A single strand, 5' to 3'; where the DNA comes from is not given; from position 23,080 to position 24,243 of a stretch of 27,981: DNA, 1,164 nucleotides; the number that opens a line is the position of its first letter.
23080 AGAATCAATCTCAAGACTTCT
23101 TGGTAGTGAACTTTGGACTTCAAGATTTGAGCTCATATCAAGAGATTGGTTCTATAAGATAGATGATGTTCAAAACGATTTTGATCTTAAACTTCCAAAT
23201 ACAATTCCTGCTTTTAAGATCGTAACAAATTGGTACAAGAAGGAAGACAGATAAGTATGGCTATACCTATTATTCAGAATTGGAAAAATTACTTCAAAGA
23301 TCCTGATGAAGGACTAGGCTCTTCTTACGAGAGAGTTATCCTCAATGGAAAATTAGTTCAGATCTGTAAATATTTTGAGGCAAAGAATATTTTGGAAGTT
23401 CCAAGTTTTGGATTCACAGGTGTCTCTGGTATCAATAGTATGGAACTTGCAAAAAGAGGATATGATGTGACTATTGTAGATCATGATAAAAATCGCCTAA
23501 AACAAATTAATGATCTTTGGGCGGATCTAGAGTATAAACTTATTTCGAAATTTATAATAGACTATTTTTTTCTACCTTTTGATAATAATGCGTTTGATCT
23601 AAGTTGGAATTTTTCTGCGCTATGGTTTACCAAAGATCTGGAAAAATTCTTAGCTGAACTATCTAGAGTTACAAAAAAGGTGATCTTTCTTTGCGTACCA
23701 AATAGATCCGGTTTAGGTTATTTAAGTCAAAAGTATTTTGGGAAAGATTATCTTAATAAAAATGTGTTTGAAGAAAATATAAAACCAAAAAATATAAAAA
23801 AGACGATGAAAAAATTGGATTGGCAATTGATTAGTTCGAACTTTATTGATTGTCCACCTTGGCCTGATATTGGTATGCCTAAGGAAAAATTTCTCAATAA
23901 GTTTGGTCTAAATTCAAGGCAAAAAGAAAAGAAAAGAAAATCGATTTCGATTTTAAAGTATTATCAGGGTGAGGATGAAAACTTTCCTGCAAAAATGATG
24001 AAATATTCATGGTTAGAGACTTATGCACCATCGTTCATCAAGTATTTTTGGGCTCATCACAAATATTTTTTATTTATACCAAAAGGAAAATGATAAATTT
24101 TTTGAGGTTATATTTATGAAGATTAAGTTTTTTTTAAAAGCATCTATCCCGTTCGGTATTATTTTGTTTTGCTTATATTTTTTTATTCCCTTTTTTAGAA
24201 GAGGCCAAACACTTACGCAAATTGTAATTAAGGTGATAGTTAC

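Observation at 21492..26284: Six uncharacterised genes tightly packed behind the GGGPS gene: a candidate ether-lipid tailoring/export module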

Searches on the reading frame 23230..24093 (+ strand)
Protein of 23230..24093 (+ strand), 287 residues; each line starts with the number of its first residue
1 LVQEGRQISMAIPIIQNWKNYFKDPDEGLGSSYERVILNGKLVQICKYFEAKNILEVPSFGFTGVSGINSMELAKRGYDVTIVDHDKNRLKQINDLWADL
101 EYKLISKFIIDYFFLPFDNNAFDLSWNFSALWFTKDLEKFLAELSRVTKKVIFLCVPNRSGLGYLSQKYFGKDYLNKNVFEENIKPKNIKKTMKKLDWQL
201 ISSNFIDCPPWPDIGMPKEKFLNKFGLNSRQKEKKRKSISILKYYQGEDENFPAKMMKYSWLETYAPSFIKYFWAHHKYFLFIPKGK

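Call 5: search_protein_families(library=pfam, proteins=[window:23230-24093:+], max_evalue=0.01)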
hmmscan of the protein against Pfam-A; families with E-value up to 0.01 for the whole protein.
window:23230-24093:+ (287 aa): 3 families
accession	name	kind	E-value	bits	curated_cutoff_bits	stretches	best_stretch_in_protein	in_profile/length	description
PF08241.18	Methyltransf_11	-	9.3e-10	39.5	21.2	1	66-150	7-89/95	Methyltransferase domain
PF13649.12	Methyltransf_25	-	6.2e-07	30.5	27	1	66-150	8-95/97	Methyltransferase domain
PF03848.20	TehB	-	0.004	17.1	20.4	1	65-113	40-88/193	Tellurite resistance protein TehB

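Call 6: search_protein_families(library=ncbifam, proteins=[window:23230-24093:+], max_evalue=0.01)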
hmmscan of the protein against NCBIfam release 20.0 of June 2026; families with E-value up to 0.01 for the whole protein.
window:23230-24093:+ (287 aa): 8 families
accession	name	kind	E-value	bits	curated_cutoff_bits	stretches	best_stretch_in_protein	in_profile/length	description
NF007610.0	PRK10258.1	equivalog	5.7e-05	22.6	342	1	66-150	53-132/251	malonyl-ACP O-methyltransferase BioC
NF008405.0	PRK11207.1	equivalog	0.00021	20.8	218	1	42-150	22-126/198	tellurite resistance methyltransferase TehB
NF008992.0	PRK12335.1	equivalog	0.00032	20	303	1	44-100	116-167/289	SAM-dependent methyltransferase TehB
NF004452.0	PRK05785.1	equivalog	0.00091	18.8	207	1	112-155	101-145/228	hypothetical protein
NF001241.0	PRK00216.1-2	equivalog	0.0018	18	327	1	66-161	62-152/231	demethylmenaquinone methyltransferase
TIGR00477.1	tehB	equivalog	0.0056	16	219.5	1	65-118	83-135/238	tellurite resistance methyltransferase TehB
TIGR02021.1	BchM-ChlM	equivalog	0.0065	15.9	158.9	0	66-203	65-203/218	magnesium protoporphyrin IX methyltransferase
NF041675.1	sarc_dimgly_tmase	equivalog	0.0071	16.3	550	1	111-150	124-163/278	sarcosine/dimethylglycine N-methyltransferase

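Call 9: find_encoding_contigs(protein=window:23257-24093:+, flank=10000, max_places=6)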
Protein window:23257-24093:+ (278 aa): 3 contigs read that carry it; 3 places shown.
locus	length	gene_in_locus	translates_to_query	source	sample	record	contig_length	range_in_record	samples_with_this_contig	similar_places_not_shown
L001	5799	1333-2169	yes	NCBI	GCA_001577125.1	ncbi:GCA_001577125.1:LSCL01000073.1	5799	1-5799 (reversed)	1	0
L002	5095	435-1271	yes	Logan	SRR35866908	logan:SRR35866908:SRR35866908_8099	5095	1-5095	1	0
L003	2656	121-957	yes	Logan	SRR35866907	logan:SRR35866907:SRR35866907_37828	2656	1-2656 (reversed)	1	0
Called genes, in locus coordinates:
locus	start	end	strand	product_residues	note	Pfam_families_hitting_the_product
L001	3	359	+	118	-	?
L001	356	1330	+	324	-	PF01073:3Beta_HSD, PF01370:Epimerase, PF04321:RmlD_sub_bind, PF07993:NAD_binding_4, PF13460:NAD_binding_10, PF16363:GDP_Man_Dehyd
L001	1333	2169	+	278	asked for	PF08241:Methyltransf_11, PF13649:Methyltransf_25 (weak)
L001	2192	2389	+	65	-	-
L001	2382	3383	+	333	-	PF03706:LPG_synthase_TM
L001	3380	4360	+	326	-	PF20030:bpMoxR, PF00004:AAA (weak), PF07726:AAA_3, PF07728:AAA_5, PF17863:AAA_lid_2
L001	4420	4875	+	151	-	PF22381:Staph_reg_Sar_Rot (weak), PF12802:MarR_2 (weak), PF13601:HTH_34 (weak), PF01047:MarR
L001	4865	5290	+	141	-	PF02566:OsmC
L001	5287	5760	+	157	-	PF03190:Thioredox_DsbH, PF00085:Thioredoxin (weak), PF13899:Thioredoxin_7, PF13098:Thioredoxin_2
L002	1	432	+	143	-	?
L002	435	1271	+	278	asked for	PF08241:Methyltransf_11, PF13649:Methyltransf_25 (weak)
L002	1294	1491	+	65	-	-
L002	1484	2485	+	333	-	PF03706:LPG_synthase_TM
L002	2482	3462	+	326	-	PF20030:bpMoxR, PF00004:AAA (weak), PF07726:AAA_3, PF07728:AAA_5, PF17863:AAA_lid_2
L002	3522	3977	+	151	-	PF22381:Staph_reg_Sar_Rot (weak), PF12802:MarR_2 (weak), PF13601:HTH_34 (weak), PF01047:MarR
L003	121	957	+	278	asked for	PF08241:Methyltransf_11, PF13649:Methyltransf_25 (weak)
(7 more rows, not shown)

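Call 17: find_homologous_proteins(query=window:23257-24093:+, max_evalue=0.001)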
Query window:23257-24093:+ (278 aa): 694 proteins with E <= 0.001 among 1220 candidates; the best 120 are listed.
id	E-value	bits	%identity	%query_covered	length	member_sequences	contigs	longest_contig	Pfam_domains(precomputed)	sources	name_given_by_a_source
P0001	2.0e-187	639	100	100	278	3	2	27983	PF13649.13,PF08241.19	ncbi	-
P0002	3.1e-113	396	63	100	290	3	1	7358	PF13649.13,PF08241.19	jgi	-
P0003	8.8e-113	394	62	99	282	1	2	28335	PF13649.13,PF08241.19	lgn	-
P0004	1.1e-111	391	60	100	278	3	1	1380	PF13649.13,PF08241.19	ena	-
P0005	2.1e-111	390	61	99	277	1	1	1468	PF13649.13,PF08241.19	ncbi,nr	ncbi:MAG: methyltransferase domain-containing protein [Candidatus Cloacimonetes bacterium]|nr:methyl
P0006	7.2e-111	388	62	99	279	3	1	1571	PF08241.19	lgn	-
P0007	1.1e-110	388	61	99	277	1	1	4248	PF13649.13,PF08241.19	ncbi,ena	-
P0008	2.4e-110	386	61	99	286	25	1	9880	PF08241.19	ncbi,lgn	-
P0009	4.5e-110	386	61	99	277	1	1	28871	PF13649.13,PF08241.19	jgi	-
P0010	6.1e-110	385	60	100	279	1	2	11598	PF13649.13,PF08241.19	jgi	-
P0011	1.0e-109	384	61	99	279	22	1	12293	PF13649.13,PF08241.19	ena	-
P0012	2.9e-109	383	61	99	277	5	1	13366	PF13649.13,PF08241.19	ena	-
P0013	8.1e-109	381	61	100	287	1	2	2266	PF08241.19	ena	-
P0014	2.7e-108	380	60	100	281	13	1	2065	PF13649.13,PF08241.19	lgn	-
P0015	3.7e-108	379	59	100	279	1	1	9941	PF13649.13,PF08241.19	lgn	-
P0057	1.4e-103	364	58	100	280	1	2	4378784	PF08241.19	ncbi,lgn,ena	-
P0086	3.9e-100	353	54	99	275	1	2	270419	PF13649.13,PF08241.19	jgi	jgi:SAM-dependent methyltransferase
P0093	2.2e-99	350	54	99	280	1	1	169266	PF13649.13,PF08241.19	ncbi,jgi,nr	ncbi:MAG: class I SAM-dependent methyltransferase [Calditrichaeota bacterium]|nr:class I SAM-depende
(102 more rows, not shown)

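Call 19: find_encoding_contigs(protein=P0093, flank=10000, max_places=2)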
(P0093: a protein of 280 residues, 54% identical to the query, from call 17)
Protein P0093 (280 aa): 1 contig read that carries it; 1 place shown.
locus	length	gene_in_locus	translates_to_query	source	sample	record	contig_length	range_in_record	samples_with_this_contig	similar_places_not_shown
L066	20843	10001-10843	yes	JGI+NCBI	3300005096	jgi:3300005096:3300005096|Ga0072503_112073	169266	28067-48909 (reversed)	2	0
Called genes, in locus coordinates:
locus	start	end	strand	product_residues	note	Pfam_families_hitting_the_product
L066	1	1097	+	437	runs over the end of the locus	PF03721:UDPG_MGDP_dh_N, PF00984:UDPG_MGDP_dh, PF03720:UDPG_MGDP_dh_C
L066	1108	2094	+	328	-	-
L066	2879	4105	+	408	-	-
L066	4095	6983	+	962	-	PF17963:Big_9 (faint), PF16656:Pur_ac_phosph_N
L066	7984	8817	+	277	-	PF13585:CHU_C (faint)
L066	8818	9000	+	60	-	-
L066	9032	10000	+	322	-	PF01073:3Beta_HSD, PF01370:Epimerase, PF04321:RmlD_sub_bind, PF07993:NAD_binding_4, PF13460:NAD_binding_10, PF16363:GDP_Man_Dehyd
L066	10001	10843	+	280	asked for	PF08241:Methyltransf_11, PF13649:Methyltransf_25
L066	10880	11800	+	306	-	PF00535:Glycos_transf_2, PF10111:Glyco_tranf_2_2, PF13641:Glyco_tranf_2_3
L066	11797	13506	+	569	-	PF00535:Glycos_transf_2, PF13506:Glyco_transf_21 (faint), PF00535:Glycos_transf_2, PF13641:Glyco_tranf_2_3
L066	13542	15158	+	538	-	PF03901:Glyco_transf_22 (faint), PF13231:PMT_2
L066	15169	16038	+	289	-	PF00348:polyprenyl_synt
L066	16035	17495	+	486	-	PF13385:Laminin_G_3 (faint)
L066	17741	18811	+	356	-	PF01040:UbiA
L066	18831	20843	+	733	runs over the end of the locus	PF13860:FlgD_ig (weak), PF18962:Por_Secre_tail (weak)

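Call 26: search_protein_representatives(protein=window:23257-24093:+)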
Query: 278 residues. Proteins with E-value up to 0.001 (for the whole library): 302; up to 1e-10: 142; up to 1e-30: 41. The best 150 are listed.
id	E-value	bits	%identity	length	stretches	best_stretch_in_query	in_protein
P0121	1.8e-88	313.0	51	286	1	2-276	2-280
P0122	1.2e-81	290.6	48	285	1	1-277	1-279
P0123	1.4e-78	280.5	49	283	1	1-274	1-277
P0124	1.5e-70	254.2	42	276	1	1-275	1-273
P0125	8.9e-69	248.3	46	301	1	1-275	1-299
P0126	1.5e-68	247.6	45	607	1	5-274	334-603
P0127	3.4e-68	246.4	44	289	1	2-276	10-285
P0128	6.8e-67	242.1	50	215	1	62-275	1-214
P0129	4.6e-63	229.6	57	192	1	1-187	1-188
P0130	1.4e-52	195.2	41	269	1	6-275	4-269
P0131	5.8e-52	193.1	38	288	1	7-271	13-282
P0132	2.2e-49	184.7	38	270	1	16-272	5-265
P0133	2.1e-48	181.5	46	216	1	73-277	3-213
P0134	2.5e-48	181.2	42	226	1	54-276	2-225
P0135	9.5e-46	172.7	37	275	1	11-272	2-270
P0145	4.4e-37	144.3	36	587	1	15-272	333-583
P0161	2.3e-31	125.5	30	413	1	8-276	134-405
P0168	4.5e-27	111.4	26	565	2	15-205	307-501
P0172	2.1e-26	109.3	31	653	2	8-223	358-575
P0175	1.1e-25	106.8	31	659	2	8-215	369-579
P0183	4.9e-23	98.2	30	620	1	8-273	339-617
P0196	2.3e-20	89.4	28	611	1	13-272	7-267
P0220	3.0e-17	79.2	24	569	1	9-275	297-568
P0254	3.8e-12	62.5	34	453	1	103-269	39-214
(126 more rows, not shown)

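Call 27: search_protein_families(library=pfam, proteins=[P0126, P0145, P0168, P0172, P0175, P0183, P0220, P0196, P0161, P0254], max_evalue=0.0001)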
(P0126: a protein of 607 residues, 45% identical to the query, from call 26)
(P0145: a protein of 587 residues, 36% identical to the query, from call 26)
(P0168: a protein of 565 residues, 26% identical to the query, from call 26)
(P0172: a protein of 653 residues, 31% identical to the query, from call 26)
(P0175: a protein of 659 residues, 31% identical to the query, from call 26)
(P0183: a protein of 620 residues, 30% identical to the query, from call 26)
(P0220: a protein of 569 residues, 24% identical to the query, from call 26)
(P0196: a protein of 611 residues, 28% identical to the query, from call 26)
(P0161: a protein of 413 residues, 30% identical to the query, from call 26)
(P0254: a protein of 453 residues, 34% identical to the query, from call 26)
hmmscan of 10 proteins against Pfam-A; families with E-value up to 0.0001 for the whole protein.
P0126 (607 aa): 10 families
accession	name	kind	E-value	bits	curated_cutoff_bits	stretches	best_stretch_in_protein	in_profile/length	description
PF01370.27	Epimerase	-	1.3e-25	90.7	20.9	1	10-204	1-203/240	NAD dependent epimerase/dehydratase family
PF01073.25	3Beta_HSD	-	1.7e-20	73.7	22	1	12-198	2-201/280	3-beta hydroxysteroid dehydrogenase/isomerase family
PF13460.12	NAD_binding_10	-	3.2e-17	63.4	27.2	1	14-175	1-143/184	NAD(P)H-binding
PF05368.20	NmrA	-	1.1e-14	55.1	27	1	8-134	3-117/298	NmrA-like family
PF07993.18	NAD_binding_4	-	3.5e-14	53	20.1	1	12-185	1-214/258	Male sterility protein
PF16363.11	GDP_Man_Dehyd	-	3.5e-13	50.2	27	1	11-176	1-181/332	GDP-mannose 4,6 dehydratase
PF08241.18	Methyltransf_11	-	1.7e-07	32.2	21.2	1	386-469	7-88/95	Methyltransferase domain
PF04321.23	RmlD_sub_bind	-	4e-06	26.6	27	1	9-226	2-199/287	RmlD substrate binding domain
PF13649.12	Methyltransf_25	-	5.5e-05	24.2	27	0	387-469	9-94/97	Methyltransferase domain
PF02719.21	Polysacc_synt_2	-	9.9e-05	22.1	20.2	0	10-124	1-128/293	Polysaccharide biosynthesis protein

P0145 (587 aa): 11 families
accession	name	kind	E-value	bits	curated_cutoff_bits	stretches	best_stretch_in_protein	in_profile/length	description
PF01370.27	Epimerase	-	1.2e-44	153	20.9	1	4-226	2-240/240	NAD dependent epimerase/dehydratase family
PF01073.25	3Beta_HSD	-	1e-32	113.8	22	1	4-249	1-273/280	3-beta hydroxysteroid dehydrogenase/isomerase family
PF13460.12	NAD_binding_10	-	1.4e-26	94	27.2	1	7-166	1-145/184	NAD(P)H-binding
PF16363.11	GDP_Man_Dehyd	-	9.5e-23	81.6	27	1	4-245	1-267/332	GDP-mannose 4,6 dehydratase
PF07993.18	NAD_binding_4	-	1.1e-20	74.3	20.1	1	5-169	1-209/258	Male sterility protein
PF05368.20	NmrA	-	1.1e-16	61.7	27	1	3-110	5-104/298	NmrA-like family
PF04321.23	RmlD_sub_bind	-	2.1e-16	60.3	27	1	1-211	1-195/287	RmlD substrate binding domain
PF08241.18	Methyltransf_11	-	6.9e-10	39.9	21.2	1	375-456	7-86/95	Methyltransferase domain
PF02719.21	Polysacc_synt_2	-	1.4e-08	34.7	20.2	1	4-156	2-156/293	Polysaccharide biosynthesis protein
PF00106.31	adh_short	-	7.5e-08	32.5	26.6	1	4-91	4-88/195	short chain dehydrogenase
PF13649.12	Methyltransf_25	-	2.5e-06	28.5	27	1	376-456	9-92/97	Methyltransferase domain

P0168 (565 aa): 6 families
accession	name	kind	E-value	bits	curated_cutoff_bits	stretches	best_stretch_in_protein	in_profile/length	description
PF08241.18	Methyltransf_11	-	2.6e-23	82.9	21.2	2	352-434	8-88/95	Methyltransferase domain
PF13649.12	Methyltransf_25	-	1.2e-19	71.2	27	2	351-434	8-94/97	Methyltransferase domain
PF13847.12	Methyltransf_31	-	3.5e-10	40.2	27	0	365-441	31-109/145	Methyltransferase domain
PF08242.18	Methyltransf_12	-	2.9e-06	28.4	30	0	358-432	14-91/98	Methyltransferase domain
PF01209.24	Ubie_methyltran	-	2.4e-05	24.3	20.1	0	83-153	74-143/233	ubiE/COQ5 methyltransferase family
PF13489.12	Methyltransf_23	-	6.8e-05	23.1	27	0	78-209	41-163/164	Methyltransferase domain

P0172 (653 aa): 9 families
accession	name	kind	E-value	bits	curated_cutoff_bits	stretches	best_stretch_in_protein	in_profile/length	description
PF01370.27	Epimerase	-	2.3e-35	122.6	20.9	1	2-217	1-227/240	NAD dependent epimerase/dehydratase family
PF16363.11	GDP_Man_Dehyd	-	2.2e-26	93.5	27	1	3-168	1-181/332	GDP-mannose 4,6 dehydratase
PF01073.25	3Beta_HSD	-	3e-16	59.7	22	1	3-188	1-201/280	3-beta hydroxysteroid dehydrogenase/isomerase family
PF13460.12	NAD_binding_10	-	2.4e-13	50.8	27.2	1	6-150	1-130/184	NAD(P)H-binding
PF07993.18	NAD_binding_4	-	9.7e-13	48.3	20.1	1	4-177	1-217/258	Male sterility protein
PF04321.23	RmlD_sub_bind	-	1.5e-11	44.4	27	1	2-170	3-154/287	RmlD substrate binding domain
PF05368.20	NmrA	-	5.1e-09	36.6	27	1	2-81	5-78/298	NmrA-like family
PF02719.21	Polysacc_synt_2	-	4.8e-06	26.4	20.2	1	2-154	1-152/293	Polysaccharide biosynthesis protein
PF00106.31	adh_short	-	1.1e-05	25.4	26.6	1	2-71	3-69/195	short chain dehydrogenase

P0175 (659 aa): 8 families
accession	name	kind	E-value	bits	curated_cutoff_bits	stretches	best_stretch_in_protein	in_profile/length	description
PF01370.27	Epimerase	-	1.4e-35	123.3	20.9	1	2-208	1-227/240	NAD dependent epimerase/dehydratase family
PF16363.11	GDP_Man_Dehyd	-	3.7e-20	73.1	27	1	3-307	1-331/332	GDP-mannose 4,6 dehydratase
PF01073.25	3Beta_HSD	-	4.4e-16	59.2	22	1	3-189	1-211/280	3-beta hydroxysteroid dehydrogenase/isomerase family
PF13460.12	NAD_binding_10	-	1.1e-13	51.9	27.2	1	6-156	1-144/184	NAD(P)H-binding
PF04321.23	RmlD_sub_bind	-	1.4e-10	41.1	27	1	2-161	3-154/287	RmlD substrate binding domain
PF07993.18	NAD_binding_4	-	1.6e-09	37.7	20.1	0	54-160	79-209/258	Male sterility protein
PF05368.20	NmrA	-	2.4e-07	31.1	27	1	2-72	5-78/298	NmrA-like family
PF00106.31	adh_short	-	3.2e-05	23.9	26.6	0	2-63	3-70/195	short chain dehydrogenase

P0183 (620 aa): 7 families
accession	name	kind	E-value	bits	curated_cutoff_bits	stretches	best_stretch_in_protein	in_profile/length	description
PF01370.27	Epimerase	-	1.2e-36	126.7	20.9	1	4-207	2-227/240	NAD dependent epimerase/dehydratase family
PF16363.11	GDP_Man_Dehyd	-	2.5e-20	73.6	27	1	4-302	1-328/332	GDP-mannose 4,6 dehydratase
PF13460.12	NAD_binding_10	-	1.3e-15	58.2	27.2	1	7-141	1-131/184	NAD(P)H-binding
PF01073.25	3Beta_HSD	-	2.3e-13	50.3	22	1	4-200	1-224/280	3-beta hydroxysteroid dehydrogenase/isomerase family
PF05368.20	NmrA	-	2.5e-09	37.6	27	1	3-69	5-76/298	NmrA-like family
PF04321.23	RmlD_sub_bind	-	1.2e-08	34.9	27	1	1-159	1-153/287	RmlD substrate binding domain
PF07993.18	NAD_binding_4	-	3.1e-06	27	20.1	0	5-34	1-33/258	Male sterility protein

P0220 (569 aa): 5 families
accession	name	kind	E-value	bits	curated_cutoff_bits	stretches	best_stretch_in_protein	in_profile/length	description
PF01370.27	Epimerase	-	4.5e-30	105.3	20.9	1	3-194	1-226/240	NAD dependent epimerase/dehydratase family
PF16363.11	GDP_Man_Dehyd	-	2.5e-15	57.2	27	1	36-274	59-326/332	GDP-mannose 4,6 dehydratase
PF04321.23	RmlD_sub_bind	-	1.3e-12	47.9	27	1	3-148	3-154/287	RmlD substrate binding domain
PF01073.25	3Beta_HSD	-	6.3e-12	45.5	22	1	4-185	1-221/280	3-beta hydroxysteroid dehydrogenase/isomerase family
PF13460.12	NAD_binding_10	-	8.1e-06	26.3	27.2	0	7-129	1-131/184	NAD(P)H-binding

P0196 (611 aa): 5 families
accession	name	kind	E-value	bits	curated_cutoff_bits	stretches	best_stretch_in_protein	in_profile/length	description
PF04015.17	DUF362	-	1.3e-39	136.8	24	1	312-503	1-199/200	Domain of unknown function (DUF362)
PF08241.18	Methyltransf_11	-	9.3e-15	55.5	21.2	1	54-134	10-88/95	Methyltransferase domain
PF13649.12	Methyltransf_25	-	2.5e-10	41.3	27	1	56-134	13-94/97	Methyltransferase domain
PF13847.12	Methyltransf_31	-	1.7e-08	34.7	27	1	62-144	28-113/145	Methyltransferase domain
PF01209.24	Ubie_methyltran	-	9.7e-07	28.8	20.1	1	24-133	36-143/233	ubiE/COQ5 methyltransferase family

P0161 (413 aa): 0 families

P0254 (453 aa): 4 families
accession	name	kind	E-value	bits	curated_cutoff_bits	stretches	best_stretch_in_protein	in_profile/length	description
PF00535.33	Glycos_transf_2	-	3.9e-18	66.4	23.3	1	239-377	4-132/168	Glycosyl transferase family 2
PF13641.12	Glyco_tranf_2_3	-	8.8e-07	29.6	27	1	239-375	7-143/230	Glycosyltransferase like family 2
PF13649.12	Methyltransf_25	-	7.6e-06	27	27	1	4-73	20-92/97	Methyltransferase domain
PF08241.18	Methyltransf_11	-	1.1e-05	26.4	21.2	1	6-76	19-89/95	Methyltransferase domain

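Call 36: find_related_loci(query=A2, collection=metagenome_contigs, flank=10000)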
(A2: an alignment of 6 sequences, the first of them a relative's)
Query A2 (288 aa) in metagenome_contigs; peptide patterns used: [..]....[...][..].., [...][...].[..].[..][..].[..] (x = any residue, [..] = any of these).
600 stretches matched a pattern (row limit reached: there are more); 409 encode a relative of the query (tblastn E <= 1e-3); the best 80 are kept; 80 distinct loci.
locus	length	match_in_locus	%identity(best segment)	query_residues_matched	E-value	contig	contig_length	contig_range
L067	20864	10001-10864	86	1-288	1e-171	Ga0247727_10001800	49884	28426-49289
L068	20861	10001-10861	84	1-287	1e-163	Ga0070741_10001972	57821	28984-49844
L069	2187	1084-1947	79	1-288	1e-172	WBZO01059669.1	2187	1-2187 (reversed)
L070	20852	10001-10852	81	1-284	2e-160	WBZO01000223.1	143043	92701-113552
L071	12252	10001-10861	81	1-287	1e-159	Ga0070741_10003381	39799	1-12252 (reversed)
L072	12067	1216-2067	81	1-284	4e-159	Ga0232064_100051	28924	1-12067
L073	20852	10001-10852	81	1-284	4e-159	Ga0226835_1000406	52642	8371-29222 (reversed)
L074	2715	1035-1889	79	1-285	6e-165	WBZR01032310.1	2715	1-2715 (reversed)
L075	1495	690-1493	83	1-268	4e-165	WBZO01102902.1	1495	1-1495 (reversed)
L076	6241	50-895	71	6-287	1e-139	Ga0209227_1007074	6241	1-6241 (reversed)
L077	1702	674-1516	71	7-287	3e-150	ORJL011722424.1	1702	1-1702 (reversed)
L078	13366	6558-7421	69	1-288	9e-139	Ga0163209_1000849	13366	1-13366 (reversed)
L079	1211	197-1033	69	10-288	1e-150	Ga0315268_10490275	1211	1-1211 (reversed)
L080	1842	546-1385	69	9-288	6e-147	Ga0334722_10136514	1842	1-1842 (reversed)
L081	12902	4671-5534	68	1-288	4e-136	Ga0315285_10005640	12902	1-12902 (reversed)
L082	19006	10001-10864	68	1-288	3e-136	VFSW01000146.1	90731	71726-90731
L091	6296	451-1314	66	1-288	6e-133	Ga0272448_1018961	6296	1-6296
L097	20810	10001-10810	65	15-284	1e-121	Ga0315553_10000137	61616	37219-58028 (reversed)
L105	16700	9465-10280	64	13-284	3e-119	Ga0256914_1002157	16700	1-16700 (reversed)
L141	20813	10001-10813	60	14-284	1e-114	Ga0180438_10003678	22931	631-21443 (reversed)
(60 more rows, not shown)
